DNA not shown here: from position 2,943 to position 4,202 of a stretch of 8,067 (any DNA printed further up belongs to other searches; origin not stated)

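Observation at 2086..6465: Translationally coupled six-gene DNA-modification module with no restriction partner, a candidate uncharacterised modification/anti-restriction system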

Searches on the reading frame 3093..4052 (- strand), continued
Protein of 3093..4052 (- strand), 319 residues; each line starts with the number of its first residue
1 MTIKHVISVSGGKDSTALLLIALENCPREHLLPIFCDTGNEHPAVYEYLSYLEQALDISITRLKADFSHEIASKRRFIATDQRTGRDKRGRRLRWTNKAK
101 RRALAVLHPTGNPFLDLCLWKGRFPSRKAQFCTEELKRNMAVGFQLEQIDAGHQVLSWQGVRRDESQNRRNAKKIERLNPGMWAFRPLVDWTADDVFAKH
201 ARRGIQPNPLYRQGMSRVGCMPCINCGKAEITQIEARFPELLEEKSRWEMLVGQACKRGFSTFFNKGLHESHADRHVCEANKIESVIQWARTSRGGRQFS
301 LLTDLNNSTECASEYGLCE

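Call 28: find_encoding_contigs(protein=P0007, flank=8000, max_places=2)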
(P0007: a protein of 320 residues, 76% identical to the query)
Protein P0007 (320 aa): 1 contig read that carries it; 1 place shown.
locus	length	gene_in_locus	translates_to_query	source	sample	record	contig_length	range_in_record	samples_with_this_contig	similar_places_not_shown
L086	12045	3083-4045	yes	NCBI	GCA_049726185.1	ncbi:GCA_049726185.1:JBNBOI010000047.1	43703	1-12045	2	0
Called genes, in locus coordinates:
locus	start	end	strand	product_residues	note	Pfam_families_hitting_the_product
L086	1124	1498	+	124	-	-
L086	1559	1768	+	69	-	-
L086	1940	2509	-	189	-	-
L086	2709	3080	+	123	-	-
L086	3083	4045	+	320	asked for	PF01507:PAPS_reduct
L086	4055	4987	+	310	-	-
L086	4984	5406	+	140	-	-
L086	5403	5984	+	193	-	-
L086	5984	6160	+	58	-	-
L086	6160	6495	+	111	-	PF13223:DUF4031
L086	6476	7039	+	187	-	-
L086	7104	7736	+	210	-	PF21448:DNMK (weak)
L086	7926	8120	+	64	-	PF12728:HTH_17 (weak)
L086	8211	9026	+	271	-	PF00557:Peptidase_M24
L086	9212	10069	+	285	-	PF00669:Flagellin_N, PF00700:Flagellin_C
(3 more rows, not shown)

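Call 32: search_protein_families(library=pfam, alignment_id=A2, max_evalue=0.001)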
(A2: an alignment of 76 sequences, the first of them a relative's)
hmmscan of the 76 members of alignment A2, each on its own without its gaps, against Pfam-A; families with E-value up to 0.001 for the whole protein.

A. member 1, L004:7485-7976:- (163 aa): 0 families

B. families by the number of members that match (of 76 scanned): 24 families
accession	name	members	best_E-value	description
PF00145.23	DNA_methylase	7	1e-35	C-5 cytosine-specific DNA methylase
PF01555.25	N6_N4_Mtase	2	7.5e-28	DNA methylase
PF14359.12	DUF4406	2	2e-26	Domain of unknown function (DUF4406)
PF11130.14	TraC_F_IV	1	1.1e-89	TraC protein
PF07105.16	DUF1367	1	8.1e-48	Protein of unknown function (DUF1367)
PF00436.31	SSB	1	1.4e-41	Single-strand binding protein family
PF20081.4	DUF6475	1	2.9e-32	Domain of unknown function (DUF6475)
PF16786.11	RecA_dep_nuc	1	3.3e-23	Recombination enhancement, RecA-dependent nuclease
PF00565.23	SNase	1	8.9e-18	Staphylococcal nuclease homologue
PF00078.32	RVT_1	1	7e-16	Reverse transcriptase (RNA-dependent DNA polymerase)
PF01695.23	IstB_IS21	1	7.6e-16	IstB-like ATP binding protein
PF01464.25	SLT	1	4.5e-13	Transglycosylase SLT domain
PF16816.10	DotD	1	9.8e-10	DotD protein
PF14338.12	Mrr_N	1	4.8e-08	Mrr N-terminal domain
PF00004.35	AAA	1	2.5e-07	ATPase family associated with various cellular activities (AAA)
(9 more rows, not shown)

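Call 33: search_protein_families(library=pfam, alignment_id=A3, max_evalue=0.001)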
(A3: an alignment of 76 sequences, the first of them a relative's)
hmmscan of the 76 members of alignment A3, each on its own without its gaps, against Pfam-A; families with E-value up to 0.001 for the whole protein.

A. member 1, L004:9068-9760:+ (230 aa): 1 family
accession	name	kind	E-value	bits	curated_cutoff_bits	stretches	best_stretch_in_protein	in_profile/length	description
PF07120.17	DUF1376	-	4e-31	107.7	30.1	1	11-94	1-86/86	Protein of unknown function (DUF1376)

B. families by the number of members that match (of 76 scanned): 36 families (the first 25 are shown)
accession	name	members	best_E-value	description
PF00589.27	Phage_integrase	3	3.9e-26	Phage integrase family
PF00145.23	DNA_methylase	2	4.8e-36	C-5 cytosine-specific DNA methylase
PF05866.16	RusA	2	2.1e-35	Endodeoxyribonuclease RusA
PF07120.17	DUF1376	2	4e-31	Protein of unknown function (DUF1376)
PF14359.12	DUF4406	2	1.5e-30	Domain of unknown function (DUF4406)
PF02086.21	MethyltransfD12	2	4.4e-21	D12 class N6 adenine-specific DNA methyltransferase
PF17948.6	DnaT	2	5e-11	DnaT DNA-binding domain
PF13412.12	HTH_24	2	6.2e-05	Winged helix-turn-helix DNA-binding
PF20454.4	GpA_nuclease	1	6.5e-76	Terminase large subunit gpA, endonuclease domain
PF05876.18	GpA_ATPase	1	5.8e-64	Phage terminase large subunit gpA, ATPase domain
PF05766.18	NinG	1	2e-32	Bacteriophage Lambda NinG protein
PF22022.2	Phage_int_M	1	1.2e-30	Phage integrase central domain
PF07102.17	YbcO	1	3.4e-28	Putative nuclease YbcO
PF04492.19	Phage_rep_O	1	1.8e-27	Bacteriophage replication protein O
PF16786.11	RecA_dep_nuc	1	3.8e-27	Recombination enhancement, RecA-dependent nuclease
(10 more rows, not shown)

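Call 63: search_protein_families(library=pfam, alignment_id=A6, max_evalue=0.001)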
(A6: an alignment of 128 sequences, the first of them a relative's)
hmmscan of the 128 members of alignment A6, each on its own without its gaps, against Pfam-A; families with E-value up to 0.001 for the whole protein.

A. member 1, L004:4701-5192:- (163 aa): 1 family
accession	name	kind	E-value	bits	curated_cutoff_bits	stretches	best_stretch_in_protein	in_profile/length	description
PF00565.23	SNase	-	1.5e-21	77.2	21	1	48-148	1-106/107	Staphylococcal nuclease homologue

B. families by the number of members that match (of 128 scanned): 104 families (the first 25 are shown)
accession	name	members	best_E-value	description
PF00589.27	Phage_integrase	6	3.5e-31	Phage integrase family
PF05840.19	Phage_GPA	3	7.1e-74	Bacteriophage replication gene A protein (GPA)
PF00145.23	DNA_methylase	3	3.4e-32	C-5 cytosine-specific DNA methylase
PF00717.28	Peptidase_S24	3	5.8e-21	Peptidase S24-like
PF06892.16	Phage_CP76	3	3.7e-13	Phage regulatory protein CII (CP76)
PF13155.12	Toprim_2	3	1e-09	Toprim-like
PF23343.2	REP_ORF2-G2P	3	1.9e-07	Replication-associated protein ORF2/G2P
PF22022.2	Phage_int_M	2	2e-31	Phage integrase central domain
PF13356.12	Arm-DNA-bind_3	2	6.1e-17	Arm DNA-binding domain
PF01381.28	HTH_3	2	1.8e-13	Helix-turn-helix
PF13560.12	HTH_31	2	2.7e-08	Helix-turn-helix domain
PF13443.12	HTH_26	2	7e-06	Cro/C1-type HTH DNA-binding domain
PF01406.26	tRNA-synt_1e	1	1.5e-138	tRNA synthetases class I (C) catalytic domain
PF02547.20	Queuosine_synth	1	1.5e-134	Queuosine biosynthesis protein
PF01131.25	Topoisom_bac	1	8.6e-114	DNA topoisomerase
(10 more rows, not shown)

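Call 84: search_solved_structures(query=A1, max_evalue=0.01)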
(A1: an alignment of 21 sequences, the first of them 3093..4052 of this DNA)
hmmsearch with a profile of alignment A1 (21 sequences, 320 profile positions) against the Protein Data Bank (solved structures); distinct sequences matched with E-value up to 0.01: 6.
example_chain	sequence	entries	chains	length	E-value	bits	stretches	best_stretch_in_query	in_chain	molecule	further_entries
6vpu_A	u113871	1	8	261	6.8e-11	45.1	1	155-220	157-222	Phosphoadenosine phosphosulfate reductase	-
7lhr_A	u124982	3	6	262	6.5e-07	32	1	159-225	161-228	Phosphoadenosine phosphosulfate reductase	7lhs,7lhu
1sur_A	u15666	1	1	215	4.2e-06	29.4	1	158-219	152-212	PAPS REDUCTASE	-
2o8v_A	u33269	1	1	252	4.2e-06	29.4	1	158-220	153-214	Phosphoadenosine phosphosulfate reductase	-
2goy_A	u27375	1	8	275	0.00011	24.8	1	160-224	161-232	adenosine phosphosulfate reductase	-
21fy_C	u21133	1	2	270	0.00093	21.7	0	175-255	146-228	PptA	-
